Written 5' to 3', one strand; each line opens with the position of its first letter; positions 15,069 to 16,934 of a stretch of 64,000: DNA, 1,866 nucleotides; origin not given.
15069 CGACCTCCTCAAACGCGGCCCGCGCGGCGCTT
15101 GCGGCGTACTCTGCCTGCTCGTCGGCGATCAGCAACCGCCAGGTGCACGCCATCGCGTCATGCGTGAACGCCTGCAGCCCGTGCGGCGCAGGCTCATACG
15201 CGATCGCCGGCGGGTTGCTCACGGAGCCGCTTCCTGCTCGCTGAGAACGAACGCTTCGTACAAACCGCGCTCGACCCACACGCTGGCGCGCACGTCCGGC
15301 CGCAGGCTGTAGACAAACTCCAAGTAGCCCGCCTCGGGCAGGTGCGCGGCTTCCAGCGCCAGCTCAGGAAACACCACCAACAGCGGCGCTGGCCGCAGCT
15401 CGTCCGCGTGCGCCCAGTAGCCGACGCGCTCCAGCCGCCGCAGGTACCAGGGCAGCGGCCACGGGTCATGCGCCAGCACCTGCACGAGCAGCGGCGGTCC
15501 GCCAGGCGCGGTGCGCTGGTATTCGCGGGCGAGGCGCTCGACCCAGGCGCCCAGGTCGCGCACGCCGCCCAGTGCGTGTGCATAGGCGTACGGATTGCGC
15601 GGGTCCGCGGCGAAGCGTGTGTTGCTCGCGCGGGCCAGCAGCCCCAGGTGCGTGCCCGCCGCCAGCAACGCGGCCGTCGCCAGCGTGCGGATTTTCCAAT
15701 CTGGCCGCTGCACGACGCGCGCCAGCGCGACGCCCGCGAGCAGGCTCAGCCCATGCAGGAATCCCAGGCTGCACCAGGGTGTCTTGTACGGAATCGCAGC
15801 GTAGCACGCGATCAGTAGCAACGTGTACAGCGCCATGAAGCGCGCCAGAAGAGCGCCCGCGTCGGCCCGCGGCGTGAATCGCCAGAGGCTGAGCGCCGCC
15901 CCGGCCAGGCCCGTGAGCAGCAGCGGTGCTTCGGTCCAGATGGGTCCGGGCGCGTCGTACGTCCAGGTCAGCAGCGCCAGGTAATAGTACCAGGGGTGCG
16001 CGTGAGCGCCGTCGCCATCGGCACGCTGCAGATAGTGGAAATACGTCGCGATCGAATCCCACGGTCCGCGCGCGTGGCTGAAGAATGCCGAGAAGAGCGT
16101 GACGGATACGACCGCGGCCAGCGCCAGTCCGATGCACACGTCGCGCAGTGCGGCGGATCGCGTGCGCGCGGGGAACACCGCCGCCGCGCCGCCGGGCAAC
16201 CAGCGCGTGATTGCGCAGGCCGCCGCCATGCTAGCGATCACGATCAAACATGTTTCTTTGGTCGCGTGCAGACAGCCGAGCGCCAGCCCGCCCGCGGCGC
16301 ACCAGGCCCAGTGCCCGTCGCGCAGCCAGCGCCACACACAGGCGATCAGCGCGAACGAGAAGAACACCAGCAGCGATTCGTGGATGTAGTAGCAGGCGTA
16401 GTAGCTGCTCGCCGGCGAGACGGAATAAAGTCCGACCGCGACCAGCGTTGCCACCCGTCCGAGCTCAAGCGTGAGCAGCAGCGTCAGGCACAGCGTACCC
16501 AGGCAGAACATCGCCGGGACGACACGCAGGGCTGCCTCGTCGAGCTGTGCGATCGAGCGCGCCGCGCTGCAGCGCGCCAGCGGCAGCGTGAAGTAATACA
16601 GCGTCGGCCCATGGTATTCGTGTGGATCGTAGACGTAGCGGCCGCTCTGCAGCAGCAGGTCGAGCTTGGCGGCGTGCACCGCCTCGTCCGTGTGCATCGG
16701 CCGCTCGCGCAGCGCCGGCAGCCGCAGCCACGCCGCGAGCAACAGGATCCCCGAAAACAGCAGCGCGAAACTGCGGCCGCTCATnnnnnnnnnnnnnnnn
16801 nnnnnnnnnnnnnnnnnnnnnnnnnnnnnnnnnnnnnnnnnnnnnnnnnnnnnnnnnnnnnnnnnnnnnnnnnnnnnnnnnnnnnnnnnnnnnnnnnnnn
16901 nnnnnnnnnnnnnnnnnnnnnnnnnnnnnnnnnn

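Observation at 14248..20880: Translationally coupled six-gene operon joining a heptahaem cytochrome, a His-rich 4-TM subunit, a discoidin lectin, an Agl23/TIGR03663-like membrane protein and ApbE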

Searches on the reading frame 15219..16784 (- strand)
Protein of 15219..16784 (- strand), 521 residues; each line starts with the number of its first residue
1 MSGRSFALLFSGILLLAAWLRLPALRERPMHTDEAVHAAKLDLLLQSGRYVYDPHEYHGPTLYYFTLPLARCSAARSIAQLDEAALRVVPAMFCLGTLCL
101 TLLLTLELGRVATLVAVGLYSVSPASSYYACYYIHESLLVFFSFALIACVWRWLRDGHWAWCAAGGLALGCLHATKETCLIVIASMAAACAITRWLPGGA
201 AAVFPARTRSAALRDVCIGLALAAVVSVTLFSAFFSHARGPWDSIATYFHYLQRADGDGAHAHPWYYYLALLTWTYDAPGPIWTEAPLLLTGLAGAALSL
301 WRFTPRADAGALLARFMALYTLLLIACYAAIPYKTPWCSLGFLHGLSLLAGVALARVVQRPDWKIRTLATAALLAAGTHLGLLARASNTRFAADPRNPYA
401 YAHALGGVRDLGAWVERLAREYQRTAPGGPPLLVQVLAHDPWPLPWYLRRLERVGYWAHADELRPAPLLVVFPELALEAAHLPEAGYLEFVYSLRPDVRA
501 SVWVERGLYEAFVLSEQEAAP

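Call 4: search_protein_families(library=pfam, proteins=[window:15219-16784:-], max_evalue=0.1)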
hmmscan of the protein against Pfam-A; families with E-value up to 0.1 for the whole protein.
window:15219-16784:- (521 aa): 2 families
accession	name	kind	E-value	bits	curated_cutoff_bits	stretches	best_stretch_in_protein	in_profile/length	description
PF02366.24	PMT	-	6.9e-08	32.8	22.7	1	78-199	77-205/245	Dolichyl-phosphate-mannose-protein mannosyltransferase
PF13231.12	PMT_2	-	0.0039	17.8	26.1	1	82-193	20-132/160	Dolichyl-phosphate-mannose-protein mannosyltransferase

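Call 5: search_protein_families(library=ncbifam, proteins=[window:15219-16784:-], max_evalue=0.1)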
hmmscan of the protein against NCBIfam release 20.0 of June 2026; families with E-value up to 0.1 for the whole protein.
window:15219-16784:- (521 aa): 2 families
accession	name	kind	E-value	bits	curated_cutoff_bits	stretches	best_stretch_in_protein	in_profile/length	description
TIGR03663.1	TIGR03663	subfamily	6.3e-46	157.3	126.25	1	11-453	5-432/435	flippase activity-associated protein Agl23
NF002767.0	PRK02833.1-5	equivalog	0.021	14.9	222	1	88-157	15-81/136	phosphate-starvation-inducible protein PsiE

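Call 84: search_protein_representatives(protein=window:15219-16784:-)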
Query: 521 residues. Proteins with E-value up to 0.001 (for the whole library): 3394; up to 1e-10: 2223; up to 1e-30: 1050. The best 150 are listed.
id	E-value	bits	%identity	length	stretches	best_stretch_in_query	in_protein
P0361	0.0e+00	1170.0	100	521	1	1-521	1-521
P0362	9.0e-124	430.4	50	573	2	2-302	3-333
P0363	2.5e-117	409.1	47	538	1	13-521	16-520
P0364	5.9e-114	398.0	46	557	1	5-514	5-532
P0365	1.5e-113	396.6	47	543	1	6-518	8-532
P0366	5.8e-110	384.8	48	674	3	204-516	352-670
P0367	1.1e-109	383.9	43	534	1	8-517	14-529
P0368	1.9e-109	383.1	44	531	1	11-518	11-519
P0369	4.4e-108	378.6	46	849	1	15-516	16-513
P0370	1.4e-106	373.6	47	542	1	7-516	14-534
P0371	9.6e-106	370.9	48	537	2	30-306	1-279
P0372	1.5e-105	370.2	43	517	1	12-515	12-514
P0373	2.4e-105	369.6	46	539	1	15-513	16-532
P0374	4.2e-105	368.7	44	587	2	210-514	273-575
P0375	5.1e-105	368.5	42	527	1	16-514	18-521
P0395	3.0e-100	352.7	40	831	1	15-514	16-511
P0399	1.9e-99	350.1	45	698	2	5-353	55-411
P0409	7.6e-97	341.5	42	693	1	6-502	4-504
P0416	3.3e-95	336.1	42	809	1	11-505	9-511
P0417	3.3e-95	336.1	40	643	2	6-473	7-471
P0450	7.8e-91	321.7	44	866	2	218-514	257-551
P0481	5.6e-88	312.2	38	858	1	12-466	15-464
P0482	7.5e-88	311.8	41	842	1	6-520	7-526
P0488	6.2e-87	308.8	41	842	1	8-472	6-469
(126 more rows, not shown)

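Call 85: search_protein_families(library=pfam, proteins=[P0369, P0395, P0416, P0450, P0481, P0482, P0488, P0399, P0409, P0417], max_evalue=0.001)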
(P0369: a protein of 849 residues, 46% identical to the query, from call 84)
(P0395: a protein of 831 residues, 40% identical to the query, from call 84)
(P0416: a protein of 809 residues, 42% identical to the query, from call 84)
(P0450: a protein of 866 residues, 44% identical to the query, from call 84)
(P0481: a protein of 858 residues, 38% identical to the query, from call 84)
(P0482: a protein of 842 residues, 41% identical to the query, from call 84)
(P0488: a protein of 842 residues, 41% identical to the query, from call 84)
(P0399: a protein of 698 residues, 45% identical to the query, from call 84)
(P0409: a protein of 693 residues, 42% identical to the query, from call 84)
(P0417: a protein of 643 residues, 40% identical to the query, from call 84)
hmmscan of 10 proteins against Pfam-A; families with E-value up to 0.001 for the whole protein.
P0369 (849 aa): 2 families
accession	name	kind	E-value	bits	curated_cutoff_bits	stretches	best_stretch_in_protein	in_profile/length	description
PF02424.20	ApbE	-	1.6e-46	159.4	25.6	1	552-819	1-265/266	ApbE family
PF13231.12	PMT_2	-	3.4e-09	37.5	26.1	1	75-230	12-157/160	Dolichyl-phosphate-mannose-protein mannosyltransferase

P0395 (831 aa): 2 families
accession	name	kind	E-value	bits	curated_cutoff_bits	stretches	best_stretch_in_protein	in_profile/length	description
PF02424.20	ApbE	-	1.1e-41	143.6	25.6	1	551-812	1-264/266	ApbE family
PF13231.12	PMT_2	-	1.8e-06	28.7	26.1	1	78-223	15-153/160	Dolichyl-phosphate-mannose-protein mannosyltransferase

P0416 (809 aa): 3 families
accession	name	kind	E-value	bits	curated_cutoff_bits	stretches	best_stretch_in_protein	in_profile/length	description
PF02424.20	ApbE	-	3.5e-52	178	25.6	1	521-792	1-265/266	ApbE family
PF02366.24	PMT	-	3.7e-08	33.7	22.7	1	74-231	71-232/245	Dolichyl-phosphate-mannose-protein mannosyltransferase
PF13231.12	PMT_2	-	6.5e-08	33.4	26.1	1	82-184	20-123/160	Dolichyl-phosphate-mannose-protein mannosyltransferase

P0450 (866 aa): 3 families
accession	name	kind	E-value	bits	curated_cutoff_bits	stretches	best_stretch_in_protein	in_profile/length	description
PF02424.20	ApbE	-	9.2e-57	193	25.6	1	581-847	1-265/266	ApbE family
PF02366.24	PMT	-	1.7e-12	47.9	22.7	1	76-218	70-218/245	Dolichyl-phosphate-mannose-protein mannosyltransferase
PF13231.12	PMT_2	-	3e-11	44.2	26.1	1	89-223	24-156/160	Dolichyl-phosphate-mannose-protein mannosyltransferase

P0481 (858 aa): 2 families
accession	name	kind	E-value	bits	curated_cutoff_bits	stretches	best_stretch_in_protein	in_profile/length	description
PF02424.20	ApbE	-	4e-55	187.6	25.6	1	564-834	1-265/266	ApbE family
PF13231.12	PMT_2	-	2.4e-07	31.5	26.1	1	77-194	14-132/160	Dolichyl-phosphate-mannose-protein mannosyltransferase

P0482 (842 aa): 3 families
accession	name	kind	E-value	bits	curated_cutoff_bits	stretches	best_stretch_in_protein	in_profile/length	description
PF02424.20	ApbE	-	1e-45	156.8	25.6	1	559-806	1-260/266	ApbE family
PF13231.12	PMT_2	-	2.6e-12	47.7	26.1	1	77-198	14-135/160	Dolichyl-phosphate-mannose-protein mannosyltransferase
PF02366.24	PMT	-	2.6e-11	44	22.7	1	70-218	66-223/245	Dolichyl-phosphate-mannose-protein mannosyltransferase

P0488 (842 aa): 3 families
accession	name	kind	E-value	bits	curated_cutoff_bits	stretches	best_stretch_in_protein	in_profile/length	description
PF02424.20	ApbE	-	5.1e-54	184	25.6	1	560-825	1-265/266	ApbE family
PF13231.12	PMT_2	-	2.1e-10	41.5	26.1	1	57-193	2-132/160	Dolichyl-phosphate-mannose-protein mannosyltransferase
PF02366.24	PMT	-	2.6e-08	34.2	22.7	1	78-191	77-198/245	Dolichyl-phosphate-mannose-protein mannosyltransferase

P0399 (698 aa): 2 families
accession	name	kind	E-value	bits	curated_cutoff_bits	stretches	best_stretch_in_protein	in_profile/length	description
PF02366.24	PMT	-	1.6e-15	57.8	22.7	1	132-274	80-226/245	Dolichyl-phosphate-mannose-protein mannosyltransferase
PF13231.12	PMT_2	-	1.8e-10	41.7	26.1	1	125-251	13-138/160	Dolichyl-phosphate-mannose-protein mannosyltransferase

P0409 (693 aa): 1 family
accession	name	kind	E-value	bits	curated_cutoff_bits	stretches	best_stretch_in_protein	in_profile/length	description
PF13231.12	PMT_2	-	7.2e-06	26.7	26.1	1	58-197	2-132/160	Dolichyl-phosphate-mannose-protein mannosyltransferase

P0417 (643 aa): 2 families
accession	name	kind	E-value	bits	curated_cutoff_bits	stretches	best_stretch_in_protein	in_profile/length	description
PF02366.24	PMT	-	8e-12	45.7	22.7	1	72-237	68-238/245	Dolichyl-phosphate-mannose-protein mannosyltransferase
PF13231.12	PMT_2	-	1.4e-08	35.6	26.1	1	71-226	7-154/160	Dolichyl-phosphate-mannose-protein mannosyltransferase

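Call 96: search_solved_structures(query=A4, max_evalue=1)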
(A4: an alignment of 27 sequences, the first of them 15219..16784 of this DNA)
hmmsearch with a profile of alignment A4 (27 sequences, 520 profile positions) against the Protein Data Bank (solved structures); distinct sequences matched with E-value up to 1: 4.
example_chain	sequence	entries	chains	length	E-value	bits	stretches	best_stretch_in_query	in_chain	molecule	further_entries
8oin_BF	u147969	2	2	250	0.097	14.3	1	408-483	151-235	Mitochondrial ribosomal protein L47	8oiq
4ce4_2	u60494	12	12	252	0.098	14.3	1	408-483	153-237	MRPL47 | MITORIBOSOMAL PROTEIN UL29M, MRPL47 | Mitochondrial ribosomal protein L47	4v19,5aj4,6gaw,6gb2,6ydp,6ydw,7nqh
9hcg_Y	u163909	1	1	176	0.51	11.9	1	427-456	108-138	Large ribosomal subunit protein uL29m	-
9e9c_Y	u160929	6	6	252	0.7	11.5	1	427-457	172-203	Large ribosomal subunit protein uL29m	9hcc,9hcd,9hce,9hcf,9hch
